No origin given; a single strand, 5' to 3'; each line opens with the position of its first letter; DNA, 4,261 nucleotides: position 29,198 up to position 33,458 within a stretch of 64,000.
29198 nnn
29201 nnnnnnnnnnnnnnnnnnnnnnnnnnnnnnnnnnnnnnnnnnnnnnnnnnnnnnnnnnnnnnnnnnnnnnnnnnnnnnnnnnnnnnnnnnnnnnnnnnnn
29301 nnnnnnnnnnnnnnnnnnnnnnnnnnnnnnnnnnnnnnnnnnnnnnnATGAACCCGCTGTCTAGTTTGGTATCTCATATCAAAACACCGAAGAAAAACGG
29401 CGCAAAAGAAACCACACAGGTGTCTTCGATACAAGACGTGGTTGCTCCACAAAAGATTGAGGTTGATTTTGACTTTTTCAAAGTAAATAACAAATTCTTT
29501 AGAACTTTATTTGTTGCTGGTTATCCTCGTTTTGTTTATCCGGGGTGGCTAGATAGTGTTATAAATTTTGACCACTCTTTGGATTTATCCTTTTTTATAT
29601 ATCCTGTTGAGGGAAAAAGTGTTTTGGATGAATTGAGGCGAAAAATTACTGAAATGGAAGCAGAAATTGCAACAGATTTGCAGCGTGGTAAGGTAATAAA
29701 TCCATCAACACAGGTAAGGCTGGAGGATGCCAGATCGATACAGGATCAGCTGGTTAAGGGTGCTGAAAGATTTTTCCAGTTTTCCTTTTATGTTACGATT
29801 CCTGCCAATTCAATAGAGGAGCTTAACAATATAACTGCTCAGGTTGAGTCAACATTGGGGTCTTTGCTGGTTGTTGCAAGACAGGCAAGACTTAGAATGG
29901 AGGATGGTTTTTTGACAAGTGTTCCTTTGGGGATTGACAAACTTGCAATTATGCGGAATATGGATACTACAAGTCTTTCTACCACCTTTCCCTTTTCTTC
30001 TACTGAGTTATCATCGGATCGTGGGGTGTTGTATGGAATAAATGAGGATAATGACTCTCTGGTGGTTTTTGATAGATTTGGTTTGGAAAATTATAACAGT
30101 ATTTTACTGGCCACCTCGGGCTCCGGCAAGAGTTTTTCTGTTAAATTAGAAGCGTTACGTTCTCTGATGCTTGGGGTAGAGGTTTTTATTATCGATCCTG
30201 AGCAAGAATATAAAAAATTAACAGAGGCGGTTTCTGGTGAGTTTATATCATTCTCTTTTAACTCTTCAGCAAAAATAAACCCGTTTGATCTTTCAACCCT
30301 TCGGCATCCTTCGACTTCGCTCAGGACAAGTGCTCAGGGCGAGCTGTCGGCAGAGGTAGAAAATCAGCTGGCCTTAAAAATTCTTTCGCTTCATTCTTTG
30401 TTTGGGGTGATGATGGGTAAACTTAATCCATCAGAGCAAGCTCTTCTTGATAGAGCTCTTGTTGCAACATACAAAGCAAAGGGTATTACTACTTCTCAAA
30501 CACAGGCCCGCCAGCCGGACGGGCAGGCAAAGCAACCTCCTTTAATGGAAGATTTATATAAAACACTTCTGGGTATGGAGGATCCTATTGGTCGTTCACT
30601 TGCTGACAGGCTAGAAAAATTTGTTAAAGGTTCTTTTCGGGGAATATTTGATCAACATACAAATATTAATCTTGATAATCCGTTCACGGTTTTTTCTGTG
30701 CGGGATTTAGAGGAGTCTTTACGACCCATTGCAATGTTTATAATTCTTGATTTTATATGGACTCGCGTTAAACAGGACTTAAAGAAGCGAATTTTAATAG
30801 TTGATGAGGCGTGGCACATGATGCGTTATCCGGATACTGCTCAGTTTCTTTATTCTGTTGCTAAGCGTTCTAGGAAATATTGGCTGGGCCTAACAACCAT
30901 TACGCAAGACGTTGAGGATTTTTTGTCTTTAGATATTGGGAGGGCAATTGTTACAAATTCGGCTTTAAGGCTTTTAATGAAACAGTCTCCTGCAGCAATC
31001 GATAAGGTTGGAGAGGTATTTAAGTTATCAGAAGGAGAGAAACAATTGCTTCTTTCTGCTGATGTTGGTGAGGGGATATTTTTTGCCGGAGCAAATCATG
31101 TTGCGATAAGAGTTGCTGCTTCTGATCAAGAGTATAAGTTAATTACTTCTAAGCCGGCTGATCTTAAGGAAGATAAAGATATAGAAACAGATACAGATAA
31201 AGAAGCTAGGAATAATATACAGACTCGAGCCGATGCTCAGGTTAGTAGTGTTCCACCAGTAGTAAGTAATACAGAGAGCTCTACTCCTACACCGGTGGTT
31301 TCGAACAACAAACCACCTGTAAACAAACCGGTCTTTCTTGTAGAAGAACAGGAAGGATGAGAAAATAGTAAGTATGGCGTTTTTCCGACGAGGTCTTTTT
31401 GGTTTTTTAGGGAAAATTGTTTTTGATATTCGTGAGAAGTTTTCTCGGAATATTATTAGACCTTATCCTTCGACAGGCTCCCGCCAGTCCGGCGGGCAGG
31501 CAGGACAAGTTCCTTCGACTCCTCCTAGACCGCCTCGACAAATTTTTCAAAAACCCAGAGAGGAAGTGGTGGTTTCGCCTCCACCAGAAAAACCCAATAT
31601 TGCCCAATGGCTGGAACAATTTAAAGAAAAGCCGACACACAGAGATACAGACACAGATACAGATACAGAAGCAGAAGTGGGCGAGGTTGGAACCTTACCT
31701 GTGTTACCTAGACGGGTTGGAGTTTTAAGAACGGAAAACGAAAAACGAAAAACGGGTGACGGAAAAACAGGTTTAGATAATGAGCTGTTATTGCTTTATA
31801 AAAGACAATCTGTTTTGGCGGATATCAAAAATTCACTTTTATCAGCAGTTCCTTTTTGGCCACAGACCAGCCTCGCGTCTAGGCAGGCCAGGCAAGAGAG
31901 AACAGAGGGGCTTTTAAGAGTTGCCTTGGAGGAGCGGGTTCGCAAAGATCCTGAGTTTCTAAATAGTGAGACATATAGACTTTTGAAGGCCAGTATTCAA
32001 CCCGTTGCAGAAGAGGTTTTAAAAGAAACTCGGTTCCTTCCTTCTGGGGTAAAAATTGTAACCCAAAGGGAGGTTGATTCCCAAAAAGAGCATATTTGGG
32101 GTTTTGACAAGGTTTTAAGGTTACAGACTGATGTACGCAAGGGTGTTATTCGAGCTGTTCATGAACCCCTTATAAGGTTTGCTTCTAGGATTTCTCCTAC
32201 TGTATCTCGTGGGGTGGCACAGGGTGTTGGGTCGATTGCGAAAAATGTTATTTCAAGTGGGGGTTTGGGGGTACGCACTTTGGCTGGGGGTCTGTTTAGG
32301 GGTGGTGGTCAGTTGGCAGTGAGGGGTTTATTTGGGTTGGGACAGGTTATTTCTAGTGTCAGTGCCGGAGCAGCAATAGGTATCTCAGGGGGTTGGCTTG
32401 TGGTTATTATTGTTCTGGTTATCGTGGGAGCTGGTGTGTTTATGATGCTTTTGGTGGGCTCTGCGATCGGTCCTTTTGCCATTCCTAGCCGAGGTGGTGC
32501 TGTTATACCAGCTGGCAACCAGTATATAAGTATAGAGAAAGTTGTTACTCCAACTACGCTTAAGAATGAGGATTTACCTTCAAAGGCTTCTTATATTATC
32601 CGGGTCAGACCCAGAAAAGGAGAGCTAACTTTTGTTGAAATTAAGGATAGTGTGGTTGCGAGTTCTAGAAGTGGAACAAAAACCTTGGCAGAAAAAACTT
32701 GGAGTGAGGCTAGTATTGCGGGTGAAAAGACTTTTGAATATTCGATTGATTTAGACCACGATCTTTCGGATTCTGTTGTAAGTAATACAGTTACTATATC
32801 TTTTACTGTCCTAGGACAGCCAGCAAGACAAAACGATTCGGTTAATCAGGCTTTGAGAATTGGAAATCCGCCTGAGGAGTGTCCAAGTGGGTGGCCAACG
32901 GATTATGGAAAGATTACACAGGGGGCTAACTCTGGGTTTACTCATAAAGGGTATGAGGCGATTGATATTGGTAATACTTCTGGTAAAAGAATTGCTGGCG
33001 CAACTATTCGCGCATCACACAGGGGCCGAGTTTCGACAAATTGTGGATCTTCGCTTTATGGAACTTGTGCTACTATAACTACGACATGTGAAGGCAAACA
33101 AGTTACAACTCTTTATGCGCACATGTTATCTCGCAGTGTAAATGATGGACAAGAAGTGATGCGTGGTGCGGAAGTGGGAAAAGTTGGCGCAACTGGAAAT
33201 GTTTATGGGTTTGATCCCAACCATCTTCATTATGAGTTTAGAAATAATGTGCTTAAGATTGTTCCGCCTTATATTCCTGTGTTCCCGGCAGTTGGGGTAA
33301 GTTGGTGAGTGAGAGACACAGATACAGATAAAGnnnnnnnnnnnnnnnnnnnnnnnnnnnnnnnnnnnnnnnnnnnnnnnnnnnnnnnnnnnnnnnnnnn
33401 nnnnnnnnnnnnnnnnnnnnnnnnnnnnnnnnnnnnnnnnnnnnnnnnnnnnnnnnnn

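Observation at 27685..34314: Type IV secretion/competence-like module with VirB4 split into two overlapping genes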

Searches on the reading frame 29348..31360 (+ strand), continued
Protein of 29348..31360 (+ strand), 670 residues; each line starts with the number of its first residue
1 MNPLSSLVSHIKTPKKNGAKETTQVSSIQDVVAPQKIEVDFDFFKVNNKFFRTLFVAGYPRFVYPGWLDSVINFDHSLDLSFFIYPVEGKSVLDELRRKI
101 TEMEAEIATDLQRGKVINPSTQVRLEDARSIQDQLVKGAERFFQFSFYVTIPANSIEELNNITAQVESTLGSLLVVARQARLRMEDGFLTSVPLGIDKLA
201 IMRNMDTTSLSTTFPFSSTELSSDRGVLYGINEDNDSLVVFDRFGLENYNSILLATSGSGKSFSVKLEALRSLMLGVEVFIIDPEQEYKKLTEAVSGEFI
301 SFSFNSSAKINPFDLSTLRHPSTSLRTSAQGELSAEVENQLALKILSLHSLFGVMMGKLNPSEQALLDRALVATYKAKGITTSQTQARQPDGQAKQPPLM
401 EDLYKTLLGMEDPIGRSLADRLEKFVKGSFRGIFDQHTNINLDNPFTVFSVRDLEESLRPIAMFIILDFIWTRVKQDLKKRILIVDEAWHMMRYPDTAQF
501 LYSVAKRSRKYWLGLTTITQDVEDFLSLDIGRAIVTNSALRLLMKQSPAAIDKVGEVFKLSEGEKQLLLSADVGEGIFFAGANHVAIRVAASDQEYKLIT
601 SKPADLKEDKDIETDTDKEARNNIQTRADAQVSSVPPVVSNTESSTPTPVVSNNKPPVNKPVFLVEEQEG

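Call 57: find_homologous_proteins(query=P0177, max_evalue=1e-10)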
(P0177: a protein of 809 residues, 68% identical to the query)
Query P0177 (809 aa): 6931 proteins with E <= 1e-10 among 8000 candidates; the best 120 are listed.
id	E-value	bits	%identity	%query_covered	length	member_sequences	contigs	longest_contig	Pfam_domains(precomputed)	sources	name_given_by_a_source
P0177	0.0e+0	1762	100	100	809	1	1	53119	PF19044.7,PF01935.24,PF12846.14,PF26593.2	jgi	-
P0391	0.0e+0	1231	69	99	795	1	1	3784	PF19044.7,PF01935.24,PF12846.14,PF26593.2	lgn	-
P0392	0.0e+0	1224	68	99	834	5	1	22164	PF19044.7,PF01935.24,PF12846.14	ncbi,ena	-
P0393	0.0e+0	1224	67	99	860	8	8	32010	PF19044.7,PF01935.24,PF12846.14,PF26593.2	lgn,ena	-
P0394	0.0e+0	1209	66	99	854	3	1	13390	PF19044.7,PF01935.24,PF12846.14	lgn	-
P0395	0.0e+0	1191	67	98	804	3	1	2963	PF19044.7,PF01935.24,PF12846.14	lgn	-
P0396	0.0e+0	1189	67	98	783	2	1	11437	PF19044.7,PF01935.24,PF12846.14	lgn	-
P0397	0.0e+0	1188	66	99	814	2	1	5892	PF19044.7,PF01935.24,PF12846.14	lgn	-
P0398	0.0e+0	1186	68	98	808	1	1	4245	PF19044.7,PF01935.24,PF12846.14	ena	-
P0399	0.0e+0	1178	66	98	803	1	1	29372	PF19044.7,PF01935.24,PF12846.14,PF26593.2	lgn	-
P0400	0.0e+0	1160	65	98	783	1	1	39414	PF19044.7,PF01935.24,PF12846.14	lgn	-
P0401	0.0e+0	1154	65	99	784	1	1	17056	PF19044.7,PF01935.24,PF12846.14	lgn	-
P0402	0.0e+0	1152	62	99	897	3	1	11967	PF19044.7,PF01935.24,PF12846.14,PF26593.2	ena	-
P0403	0.0e+0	1152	62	99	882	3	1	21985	PF19044.7,PF01935.24,PF12846.14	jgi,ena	-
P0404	0.0e+0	1152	64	99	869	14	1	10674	PF19044.7,PF01935.24,PF12846.14,PF26593.2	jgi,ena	-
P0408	0.0e+0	1145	65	98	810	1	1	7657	PF19044.7,PF01935.24,PF12846.14,PF26593.2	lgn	-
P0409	0.0e+0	1144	64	98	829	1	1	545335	PF19044.7,PF01935.24,PF12846.14,PF26593.2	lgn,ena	-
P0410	0.0e+0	1143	62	99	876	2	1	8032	PF19044.7,PF01935.24,PF12846.14,PF26593.2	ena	-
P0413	0.0e+0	1131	62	98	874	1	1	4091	PF19044.7,PF01935.24,PF12846.14,PF26593.2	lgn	-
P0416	0.0e+0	1117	63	98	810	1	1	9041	PF19044.7,PF01935.24,PF12846.14,PF26593.2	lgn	-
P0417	0.0e+0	1092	62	99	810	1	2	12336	PF19044.7,PF01935.24,PF12846.14,PF26593.2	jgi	jgi:conjugal transfer ATP-binding protein TraC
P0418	0.0e+0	1090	61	100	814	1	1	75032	PF19044.7,PF01935.24,PF12846.14,PF26593.2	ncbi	-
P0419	0.0e+0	1082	60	99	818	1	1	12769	PF19044.7,PF01935.24,PF12846.14,PF26593.2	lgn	-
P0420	0.0e+0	1076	61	99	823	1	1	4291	PF19044.7,PF01935.24,PF12846.14,PF26593.2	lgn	-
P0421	0.0e+0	1073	62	98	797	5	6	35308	PF19044.7,PF01935.24,PF12846.14,PF26593.2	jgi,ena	-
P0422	0.0e+0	1073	61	99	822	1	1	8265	PF19044.7,PF01935.24,PF12846.14,PF26593.2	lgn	-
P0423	0.0e+0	1073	62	99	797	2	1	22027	PF19044.7,PF01935.24,PF12846.14,PF26593.2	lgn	-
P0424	0.0e+0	1072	61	99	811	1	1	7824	PF19044.7,PF01935.24,PF12846.14,PF26593.2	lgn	-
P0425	0.0e+0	1071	59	99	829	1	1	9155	PF19044.7,PF01935.24,PF12846.14,PF26593.2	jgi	jgi:conjugal transfer ATP-binding protein TraC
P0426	0.0e+0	1064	62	99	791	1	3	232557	PF19044.7,PF01935.24,PF12846.14,PF26593.2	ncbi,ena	-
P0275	0.0e+0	1059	62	99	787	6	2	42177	PF19044.7,PF01935.24,PF12846.14,PF26593.2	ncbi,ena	ncbi:MAG: DUF87 domain-containing protein [Patescibacteria group bacterium]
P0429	0.0e+0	1055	61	99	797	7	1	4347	PF19044.7,PF01935.24,PF12846.14,PF26593.2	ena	-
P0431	0.0e+0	1053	61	99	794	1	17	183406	PF19044.7,PF01935.24,PF12846.14,PF26593.2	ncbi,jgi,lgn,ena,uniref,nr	ncbi:MAG: Type IV secretory pathway VirB4 component-like protein [Candidatus Amesbacteria bacterium 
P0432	0.0e+0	1053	61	99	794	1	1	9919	PF19044.7,PF01935.24,PF12846.14,PF26593.2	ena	-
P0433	0.0e+0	1053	61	99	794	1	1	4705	PF19044.7,PF01935.24,PF12846.14,PF26593.2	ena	-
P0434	0.0e+0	1051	61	96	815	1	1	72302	PF19044.7,PF01935.24,PF12846.14,PF26593.2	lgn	-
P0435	0.0e+0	1047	60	96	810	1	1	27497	PF19044.7,PF01935.24,PF12846.14,PF26593.2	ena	-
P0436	0.0e+0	1046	60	96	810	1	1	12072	PF19044.7,PF01935.24,PF12846.14,PF26593.2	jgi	jgi:type IV secretory pathway VirB4 component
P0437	0.0e+0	1037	60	98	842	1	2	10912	PF19044.7,PF01935.24,PF12846.14,PF26593.2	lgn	-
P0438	0.0e+0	1032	59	96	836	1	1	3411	PF19044.7,PF01935.24,PF12846.14,PF26593.2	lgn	-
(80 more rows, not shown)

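Call 72: predict_structure(alignment_id=A3)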
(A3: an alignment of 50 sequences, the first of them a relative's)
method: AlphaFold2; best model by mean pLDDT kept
length: 809 residues; sequences in the alignment: 50
mean_pLDDT: 72.4   pTM: 0.57
mean pLDDT of the five models: 72.4, 70.1, 69.5, 60.1, 59.1
residues with pLDDT >= 90: 80; 70-90: 420; 50-70: 203; < 50: 106
segments of 3 or more residues with pLDDT < 50: 1-8, 40-50, 144-147, 207-213, 218-240, 429-437, 730-740, 763-780
pLDDT, mean of each block of 10 residues (from residue 1): 44 81 88 81 44 62 81 76 82 85 87 62 84 70 50 82 91 77 79 88 57 48 41 33 78 84 88 67 72 86 64 82 80 82 73 66 90 89 82 76 90 71 56 47 59 59 67 63 84 87 84 85 84 64 89 87 92 89 81 89 87 79 74 85 86 89 73 79 81 78 60 62 60 46 59 51 38 34 72 57 51
secondary structure, 60 per line:
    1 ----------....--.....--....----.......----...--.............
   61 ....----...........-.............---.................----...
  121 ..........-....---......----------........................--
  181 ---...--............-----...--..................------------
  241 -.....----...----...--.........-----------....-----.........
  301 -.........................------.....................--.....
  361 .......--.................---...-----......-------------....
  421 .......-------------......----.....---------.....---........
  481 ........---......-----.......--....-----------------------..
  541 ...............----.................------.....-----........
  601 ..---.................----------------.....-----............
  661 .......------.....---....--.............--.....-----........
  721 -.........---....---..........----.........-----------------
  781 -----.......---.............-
elements in order (helices of 4 or more, strands of 3 or more residues): H11-14 E17-21 E24-27 E32-38 H48-64 E69-79 H81-93 H97-113 E118-130 H132-135 H139-144 H155-178 E184-186 H189-200 H211-228 H242-246 E251-253 E258-260 E263-271 H283-286 E292-300 H302-326 H333-353 E356-367 H370-386 E390-392 H398-403 E417-420 H421-427 E441-446 E451-455 E465-469 H473-488 E492-497 H503-509 E512-515 H539-555 H560-576 H583-587 H593-602 H606-622 E639-643 H649-667 E674-678 H682-685 H688-700 E703-707 H713-720 H722-730 E734-737 H741-750 H755-763 H786-792 H796-808

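Call 75: fold_search(model_id=the predicted structure, library=pdb)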
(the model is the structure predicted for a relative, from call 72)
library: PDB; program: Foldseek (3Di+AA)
matches with E <= 10: 571; with E <= 0.001: 46
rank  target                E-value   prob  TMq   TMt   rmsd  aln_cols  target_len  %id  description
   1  8rtd_O                1.4e-24  1.00  0.65  0.66   9.5       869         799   14  Stalk-Arches-IMC structure from the fully-assembled R388 type IV secretion system determined by cryo-EM. (released 2024-06-19)
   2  8rtd_T                6.2e-24  1.00  0.65  0.65   9.5       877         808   14  Stalk-Arches-IMC structure from the fully-assembled R388 type IV secretion system determined by cryo-EM. (released 2024-06-19)
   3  7o43_B                4.6e-22  1.00  0.62  0.63  10.1       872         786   13  TrwK/VirB4unbound dimer complex from R388 type IV secretion system determined by cryo-EM. (released 2022-06-22)
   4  8rtd_g                6.4e-22  1.00  0.62  0.66   8.9       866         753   14  Stalk-Arches-IMC structure from the fully-assembled R388 type IV secretion system determined by cryo-EM. (released 2024-06-19)
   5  7o42_A                1.9e-21  1.00  0.63  0.55   9.5       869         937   13  TrwK/VirB4unbound trimer of dimers complex (with Hcp1) from the R388 type IV secretion system determined by cryo-EM. (released 2022-06-22)
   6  8rtd_P                2.6e-20  1.00  0.59  0.62  10.8       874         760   13  Stalk-Arches-IMC structure from the fully-assembled R388 type IV secretion system determined by cryo-EM. (released 2024-06-19)
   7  7o41_A                2.8e-20  1.00  0.61  0.65   9.7       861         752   13  Hexameric composite model of the Inner Membrane Complex (IMC) with the Arches from the fully-assembled R388 type IV se (released 2022-06-22)
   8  8rtb_A                4.7e-20  1.00  0.60  0.65   9.8       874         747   13  Extended inner membrane complex (IMC) protomer structure (TrwM/VirB3-TrwK/VirB4-TrwI/VirB6-TrwG/VirB8-TrwE/VirB10) fro (released 2024-06-19)
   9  7o41_B                5.3e-19  1.00  0.56  0.64  11.0       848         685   12  Hexameric composite model of the Inner Membrane Complex (IMC) with the Arches from the fully-assembled R388 type IV se (released 2022-06-22)
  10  7o43_A                1.6e-18  1.00  0.62  0.63  10.1       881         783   14  TrwK/VirB4unbound dimer complex from R388 type IV secretion system determined by cryo-EM. (released 2022-06-22)
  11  8rtd_V                3.7e-18  1.00  0.56  0.62  11.0       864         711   12  Stalk-Arches-IMC structure from the fully-assembled R388 type IV secretion system determined by cryo-EM. (released 2024-06-19)
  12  7o42_E                5.3e-18  1.00  0.53  0.47  10.4       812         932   12  TrwK/VirB4unbound trimer of dimers complex (with Hcp1) from the R388 type IV secretion system determined by cryo-EM. (released 2022-06-22)
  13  8rtb_B                1.1e-16  1.00  0.53  0.64  10.9       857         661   12  Extended inner membrane complex (IMC) protomer structure (TrwM/VirB3-TrwK/VirB4-TrwI/VirB6-TrwG/VirB8-TrwE/VirB10) fro (released 2024-06-19)
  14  4ag6_B                5.0e-16  1.00  0.37  0.74   5.4       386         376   28  Structure of VirB4 of Thermoanaerobacter pseudethanolicus (released 2012-07-04)
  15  4ag5_B                5.8e-16  1.00  0.36  0.73   5.4       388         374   28  Structure of VirB4 of Thermoanaerobacter pseudethanolicus (released 2012-07-04)
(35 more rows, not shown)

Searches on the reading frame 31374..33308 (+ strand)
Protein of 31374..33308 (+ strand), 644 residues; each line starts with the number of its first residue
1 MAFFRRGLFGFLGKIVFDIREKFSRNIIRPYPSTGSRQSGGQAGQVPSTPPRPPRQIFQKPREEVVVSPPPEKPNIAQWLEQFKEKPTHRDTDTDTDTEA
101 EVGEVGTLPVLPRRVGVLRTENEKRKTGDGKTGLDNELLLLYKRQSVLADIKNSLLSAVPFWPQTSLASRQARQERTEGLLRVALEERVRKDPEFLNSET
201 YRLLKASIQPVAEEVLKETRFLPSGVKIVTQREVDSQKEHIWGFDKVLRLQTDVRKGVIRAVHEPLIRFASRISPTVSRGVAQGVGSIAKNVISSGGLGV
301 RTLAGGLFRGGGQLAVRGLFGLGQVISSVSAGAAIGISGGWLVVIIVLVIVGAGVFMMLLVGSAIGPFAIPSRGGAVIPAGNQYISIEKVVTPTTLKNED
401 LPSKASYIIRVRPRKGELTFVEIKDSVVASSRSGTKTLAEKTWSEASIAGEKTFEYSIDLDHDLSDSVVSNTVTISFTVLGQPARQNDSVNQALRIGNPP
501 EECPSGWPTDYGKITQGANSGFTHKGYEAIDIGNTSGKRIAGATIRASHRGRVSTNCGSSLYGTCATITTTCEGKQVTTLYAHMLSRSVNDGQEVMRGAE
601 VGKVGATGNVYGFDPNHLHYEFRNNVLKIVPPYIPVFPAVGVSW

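Call 3: search_protein_families(library=pfam, proteins=[window:31374-33308:+], max_evalue=0.01)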
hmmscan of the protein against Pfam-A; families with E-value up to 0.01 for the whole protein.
window:31374-33308:+ (644 aa): 1 family
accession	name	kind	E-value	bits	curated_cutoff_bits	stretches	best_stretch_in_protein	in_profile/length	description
PF01551.29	Peptidase_M23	-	4e-14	53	28.7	1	541-626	12-91/96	Peptidase family M23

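Call 4: search_protein_families(library=ncbifam, proteins=[window:31374-33308:+], max_evalue=0.01)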
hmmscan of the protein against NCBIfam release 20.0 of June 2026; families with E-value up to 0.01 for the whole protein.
window:31374-33308:+ (644 aa): 10 families
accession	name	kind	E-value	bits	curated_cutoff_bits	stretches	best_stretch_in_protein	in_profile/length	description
NF053824.1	PdgNdpepShyC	equivalog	3.1e-07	29.6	700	1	577-625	338-383/429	peptidoglycan DD-endopeptidase ShyC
NF052336.1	PdgHdaseHSB100310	equivalog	7.8e-07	28.7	500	1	528-625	58-144/316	peptidoglycan hydrolase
NF008652.0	PRK11649.1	equivalog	6.6e-06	25.1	341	1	572-628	350-403/439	murein DD-endopeptidase MepM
NF040883.1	amid_act_ActS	equivalog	1.7e-05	24.2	375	1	504-631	116-229/242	amidase activator ActS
NF052530.1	Heli_ShapePgp3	exception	1.9e-05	23.9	300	1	541-625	176-254/270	peptidoglycan metallopeptidase Pgp3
NF053738.1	S2SprSpoIIQBc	equivalog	0.00011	21.9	250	1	528-630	123-218/232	stage II sporulation protein SpoIIQ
NF050804.1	CellDivDipMCaul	equivalog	0.00014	20.8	900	1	578-623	572-614/634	cell division endopeptidase DipM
NF053825.1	PdgNdpepShyA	equivalog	0.00014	20.7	700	1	574-622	335-380/425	peptidoglycan DD-endopeptidase ShyA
NF052529.1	PG_M23_Pgp6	exception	0.00017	20.4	600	1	541-620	344-417/452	peptidoglycan metallopeptidase Pgp6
NF041208.1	celldiv_DipM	equivalog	0.0028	17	740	1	542-630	329-412/419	cell division endopeptidase DipM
